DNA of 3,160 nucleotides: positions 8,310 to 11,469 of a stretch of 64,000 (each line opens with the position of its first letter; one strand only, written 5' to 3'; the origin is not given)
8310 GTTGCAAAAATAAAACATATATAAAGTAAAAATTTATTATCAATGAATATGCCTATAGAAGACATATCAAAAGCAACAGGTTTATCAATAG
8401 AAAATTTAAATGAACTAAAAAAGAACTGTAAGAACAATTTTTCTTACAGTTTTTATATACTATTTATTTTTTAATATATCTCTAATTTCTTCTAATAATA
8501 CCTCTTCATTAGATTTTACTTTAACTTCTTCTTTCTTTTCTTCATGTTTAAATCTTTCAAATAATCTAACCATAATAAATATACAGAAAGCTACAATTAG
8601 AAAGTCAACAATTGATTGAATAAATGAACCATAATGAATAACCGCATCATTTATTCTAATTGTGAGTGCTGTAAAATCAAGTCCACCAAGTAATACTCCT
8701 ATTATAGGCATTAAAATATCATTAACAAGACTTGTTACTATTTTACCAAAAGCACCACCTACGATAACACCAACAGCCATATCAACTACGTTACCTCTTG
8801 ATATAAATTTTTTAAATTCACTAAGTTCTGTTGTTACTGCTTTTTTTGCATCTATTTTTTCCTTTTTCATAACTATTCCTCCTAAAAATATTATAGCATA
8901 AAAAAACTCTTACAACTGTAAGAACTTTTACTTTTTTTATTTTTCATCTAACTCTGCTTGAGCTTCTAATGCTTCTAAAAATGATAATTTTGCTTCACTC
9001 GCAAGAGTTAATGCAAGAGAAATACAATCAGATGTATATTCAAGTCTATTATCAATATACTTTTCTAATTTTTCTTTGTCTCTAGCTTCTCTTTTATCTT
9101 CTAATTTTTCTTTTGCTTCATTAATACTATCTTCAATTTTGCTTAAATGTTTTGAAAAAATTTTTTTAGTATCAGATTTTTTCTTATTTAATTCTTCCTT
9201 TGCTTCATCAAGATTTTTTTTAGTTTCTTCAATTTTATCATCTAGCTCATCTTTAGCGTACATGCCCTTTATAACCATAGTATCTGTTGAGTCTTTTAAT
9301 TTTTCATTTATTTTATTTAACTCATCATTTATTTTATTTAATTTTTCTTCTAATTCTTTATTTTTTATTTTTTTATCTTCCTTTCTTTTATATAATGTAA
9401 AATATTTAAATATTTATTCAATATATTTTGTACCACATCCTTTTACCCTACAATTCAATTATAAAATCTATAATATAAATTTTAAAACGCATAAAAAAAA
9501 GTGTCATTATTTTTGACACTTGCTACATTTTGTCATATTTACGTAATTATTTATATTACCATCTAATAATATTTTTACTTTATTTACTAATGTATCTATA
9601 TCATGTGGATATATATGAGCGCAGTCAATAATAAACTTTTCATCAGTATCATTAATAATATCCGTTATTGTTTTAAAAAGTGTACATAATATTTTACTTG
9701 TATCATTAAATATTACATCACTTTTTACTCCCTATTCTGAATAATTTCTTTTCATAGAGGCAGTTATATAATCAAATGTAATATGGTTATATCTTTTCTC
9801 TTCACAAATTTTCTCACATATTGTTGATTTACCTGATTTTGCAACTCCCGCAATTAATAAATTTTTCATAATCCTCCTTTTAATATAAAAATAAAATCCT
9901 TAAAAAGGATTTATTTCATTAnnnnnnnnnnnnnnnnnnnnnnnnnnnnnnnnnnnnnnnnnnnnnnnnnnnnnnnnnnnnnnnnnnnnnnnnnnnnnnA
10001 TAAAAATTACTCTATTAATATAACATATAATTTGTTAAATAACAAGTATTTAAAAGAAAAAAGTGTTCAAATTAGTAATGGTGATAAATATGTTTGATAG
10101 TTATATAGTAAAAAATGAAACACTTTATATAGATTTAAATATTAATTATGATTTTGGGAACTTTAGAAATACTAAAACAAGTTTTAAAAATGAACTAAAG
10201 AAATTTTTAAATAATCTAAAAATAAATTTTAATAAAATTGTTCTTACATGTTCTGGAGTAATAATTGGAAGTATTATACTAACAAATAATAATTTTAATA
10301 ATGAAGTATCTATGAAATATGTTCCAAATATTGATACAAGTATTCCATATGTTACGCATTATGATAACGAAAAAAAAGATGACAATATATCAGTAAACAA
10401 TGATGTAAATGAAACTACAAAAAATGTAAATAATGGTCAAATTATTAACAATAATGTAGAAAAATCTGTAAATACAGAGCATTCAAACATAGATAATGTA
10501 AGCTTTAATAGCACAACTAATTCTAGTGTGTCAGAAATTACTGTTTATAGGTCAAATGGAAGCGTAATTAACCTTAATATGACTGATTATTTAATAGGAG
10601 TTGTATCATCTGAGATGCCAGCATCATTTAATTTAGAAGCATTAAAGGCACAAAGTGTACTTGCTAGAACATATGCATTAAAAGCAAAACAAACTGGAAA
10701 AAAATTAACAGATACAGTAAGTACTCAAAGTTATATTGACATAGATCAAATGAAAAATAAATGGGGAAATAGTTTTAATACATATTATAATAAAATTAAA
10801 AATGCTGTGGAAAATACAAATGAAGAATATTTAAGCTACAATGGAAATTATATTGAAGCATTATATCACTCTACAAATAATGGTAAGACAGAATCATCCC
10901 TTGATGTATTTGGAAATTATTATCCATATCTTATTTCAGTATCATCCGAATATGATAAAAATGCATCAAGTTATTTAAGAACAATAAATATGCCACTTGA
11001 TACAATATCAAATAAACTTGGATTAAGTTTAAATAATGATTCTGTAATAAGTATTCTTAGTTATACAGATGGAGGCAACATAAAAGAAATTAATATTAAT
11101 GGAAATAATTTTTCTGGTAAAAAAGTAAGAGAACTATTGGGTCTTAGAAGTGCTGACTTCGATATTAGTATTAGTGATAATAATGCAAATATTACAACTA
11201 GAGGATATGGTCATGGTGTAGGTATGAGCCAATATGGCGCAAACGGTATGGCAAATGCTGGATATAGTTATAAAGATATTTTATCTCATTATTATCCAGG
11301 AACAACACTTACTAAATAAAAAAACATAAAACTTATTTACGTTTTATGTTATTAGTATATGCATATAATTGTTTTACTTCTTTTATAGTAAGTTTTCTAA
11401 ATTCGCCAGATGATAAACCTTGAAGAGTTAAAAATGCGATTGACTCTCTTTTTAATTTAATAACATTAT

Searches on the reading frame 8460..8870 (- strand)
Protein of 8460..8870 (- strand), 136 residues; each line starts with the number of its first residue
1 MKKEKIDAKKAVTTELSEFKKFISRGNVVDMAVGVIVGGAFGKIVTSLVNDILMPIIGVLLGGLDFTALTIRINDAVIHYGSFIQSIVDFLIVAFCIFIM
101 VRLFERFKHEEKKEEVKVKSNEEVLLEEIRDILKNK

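Call 67: search_protein_families(library=pfam, proteins=[window:8460-8870:-], max_evalue=0.001)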
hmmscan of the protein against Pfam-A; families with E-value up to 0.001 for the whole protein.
window:8460-8870:- (136 aa): 1 family
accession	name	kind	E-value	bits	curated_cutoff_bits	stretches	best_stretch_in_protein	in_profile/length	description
PF01741.23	MscL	-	1.9e-43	148.1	27.4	1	16-134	2-123/123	Large-conductance mechanosensitive channel, MscL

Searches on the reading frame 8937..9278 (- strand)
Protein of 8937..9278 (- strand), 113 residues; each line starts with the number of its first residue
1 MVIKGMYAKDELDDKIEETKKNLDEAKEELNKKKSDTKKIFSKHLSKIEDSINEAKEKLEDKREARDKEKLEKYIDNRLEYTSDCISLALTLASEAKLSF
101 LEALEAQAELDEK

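Call 67: search_protein_families(library=pfam, proteins=[window:8937-9278:-], max_evalue=0.001)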
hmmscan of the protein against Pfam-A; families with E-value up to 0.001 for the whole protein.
window:8937-9278:- (113 aa): 2 families
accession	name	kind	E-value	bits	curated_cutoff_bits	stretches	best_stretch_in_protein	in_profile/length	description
PF25600.1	TRIM_CC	-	0.00066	20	30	1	12-65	4-57/142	TRIM protein coiled-coil region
PF23864.1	DUF7222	-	0.00069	20.3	27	1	35-80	38-80/108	Domain of unknown function (DUF7222)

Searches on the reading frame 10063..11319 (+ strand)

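Call 67: search_protein_families(library=pfam, proteins=[window:10063-11319:+], max_evalue=0.001)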
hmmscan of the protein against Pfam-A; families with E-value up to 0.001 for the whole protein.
window:10063-11319:+ (418 aa): 1 family
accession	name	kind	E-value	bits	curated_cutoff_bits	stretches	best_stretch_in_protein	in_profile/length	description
PF08486.15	SpoIID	-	3.1e-24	85.9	23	1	167-259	7-97/97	Stage II sporulation protein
